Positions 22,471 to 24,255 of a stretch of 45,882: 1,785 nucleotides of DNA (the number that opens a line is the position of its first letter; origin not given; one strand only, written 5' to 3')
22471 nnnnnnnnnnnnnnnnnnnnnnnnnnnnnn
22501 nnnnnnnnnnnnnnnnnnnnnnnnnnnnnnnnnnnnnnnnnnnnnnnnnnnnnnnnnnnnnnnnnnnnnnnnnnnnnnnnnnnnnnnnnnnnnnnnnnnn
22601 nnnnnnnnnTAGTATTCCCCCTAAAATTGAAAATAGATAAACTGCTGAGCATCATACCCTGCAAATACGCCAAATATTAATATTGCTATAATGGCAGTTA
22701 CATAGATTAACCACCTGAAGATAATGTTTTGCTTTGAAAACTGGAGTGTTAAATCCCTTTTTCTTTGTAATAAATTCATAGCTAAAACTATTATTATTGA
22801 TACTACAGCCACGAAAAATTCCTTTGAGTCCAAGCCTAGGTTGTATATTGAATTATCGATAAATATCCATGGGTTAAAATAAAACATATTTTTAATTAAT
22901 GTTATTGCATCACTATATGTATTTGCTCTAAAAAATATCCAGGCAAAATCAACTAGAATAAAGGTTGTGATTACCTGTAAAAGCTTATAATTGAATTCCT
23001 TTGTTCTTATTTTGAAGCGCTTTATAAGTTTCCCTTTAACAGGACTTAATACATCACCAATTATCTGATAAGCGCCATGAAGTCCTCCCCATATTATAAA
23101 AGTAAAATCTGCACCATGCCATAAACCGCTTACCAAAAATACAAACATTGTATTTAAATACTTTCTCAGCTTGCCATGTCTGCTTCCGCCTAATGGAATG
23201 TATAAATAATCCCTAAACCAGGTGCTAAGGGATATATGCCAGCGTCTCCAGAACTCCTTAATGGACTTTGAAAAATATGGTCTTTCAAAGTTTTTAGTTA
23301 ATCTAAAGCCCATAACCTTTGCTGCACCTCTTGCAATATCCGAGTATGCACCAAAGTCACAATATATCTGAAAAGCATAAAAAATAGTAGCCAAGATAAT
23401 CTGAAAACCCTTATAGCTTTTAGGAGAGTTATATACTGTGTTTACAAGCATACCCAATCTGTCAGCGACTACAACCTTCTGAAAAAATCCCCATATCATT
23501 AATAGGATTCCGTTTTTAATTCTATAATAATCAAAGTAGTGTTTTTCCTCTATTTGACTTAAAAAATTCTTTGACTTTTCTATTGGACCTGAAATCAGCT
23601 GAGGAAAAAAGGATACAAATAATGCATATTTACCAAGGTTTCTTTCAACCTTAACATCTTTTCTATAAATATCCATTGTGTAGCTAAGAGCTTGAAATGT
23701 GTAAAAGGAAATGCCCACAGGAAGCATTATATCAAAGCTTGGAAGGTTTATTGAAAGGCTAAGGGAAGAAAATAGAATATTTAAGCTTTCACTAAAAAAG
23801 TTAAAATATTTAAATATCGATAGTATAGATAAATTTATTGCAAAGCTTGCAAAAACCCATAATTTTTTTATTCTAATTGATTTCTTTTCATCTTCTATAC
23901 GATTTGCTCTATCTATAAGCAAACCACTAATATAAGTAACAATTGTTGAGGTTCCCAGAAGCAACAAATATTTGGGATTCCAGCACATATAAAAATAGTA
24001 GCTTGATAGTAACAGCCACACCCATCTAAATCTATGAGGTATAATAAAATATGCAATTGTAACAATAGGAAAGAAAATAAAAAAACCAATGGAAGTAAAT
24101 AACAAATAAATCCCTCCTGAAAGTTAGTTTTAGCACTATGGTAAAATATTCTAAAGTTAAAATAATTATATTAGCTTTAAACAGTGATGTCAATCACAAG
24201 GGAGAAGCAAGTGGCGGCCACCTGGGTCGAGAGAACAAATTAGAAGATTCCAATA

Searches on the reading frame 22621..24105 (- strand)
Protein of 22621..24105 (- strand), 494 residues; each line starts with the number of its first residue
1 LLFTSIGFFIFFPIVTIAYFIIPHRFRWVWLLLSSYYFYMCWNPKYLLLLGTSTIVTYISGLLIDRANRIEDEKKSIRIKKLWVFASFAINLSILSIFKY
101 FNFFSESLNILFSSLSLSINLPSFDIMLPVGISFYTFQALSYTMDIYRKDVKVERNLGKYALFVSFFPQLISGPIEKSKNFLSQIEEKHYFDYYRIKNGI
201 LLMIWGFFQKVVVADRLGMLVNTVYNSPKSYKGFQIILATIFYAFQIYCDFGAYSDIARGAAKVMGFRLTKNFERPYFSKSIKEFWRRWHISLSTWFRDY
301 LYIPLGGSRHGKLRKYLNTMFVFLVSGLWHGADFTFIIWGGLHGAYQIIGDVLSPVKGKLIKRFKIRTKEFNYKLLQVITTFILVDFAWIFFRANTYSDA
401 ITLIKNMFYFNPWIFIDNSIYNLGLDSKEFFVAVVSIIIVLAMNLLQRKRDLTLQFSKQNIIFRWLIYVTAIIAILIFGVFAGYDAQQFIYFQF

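Call 46: search_protein_families(library=pfam, proteins=[window:22621-24105:-])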
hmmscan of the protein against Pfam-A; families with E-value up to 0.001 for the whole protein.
window:22621-24105:- (494 aa): 2 families
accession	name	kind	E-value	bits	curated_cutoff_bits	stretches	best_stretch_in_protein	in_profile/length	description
PF03062.24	MBOAT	-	2e-33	116.5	27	1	157-354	81-298/337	MBOAT, membrane-bound O-acyltransferase family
PF13813.11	MBOAT_2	-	1.7e-07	31.8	25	1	272-332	4-66/85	Membrane bound O-acyl transferase family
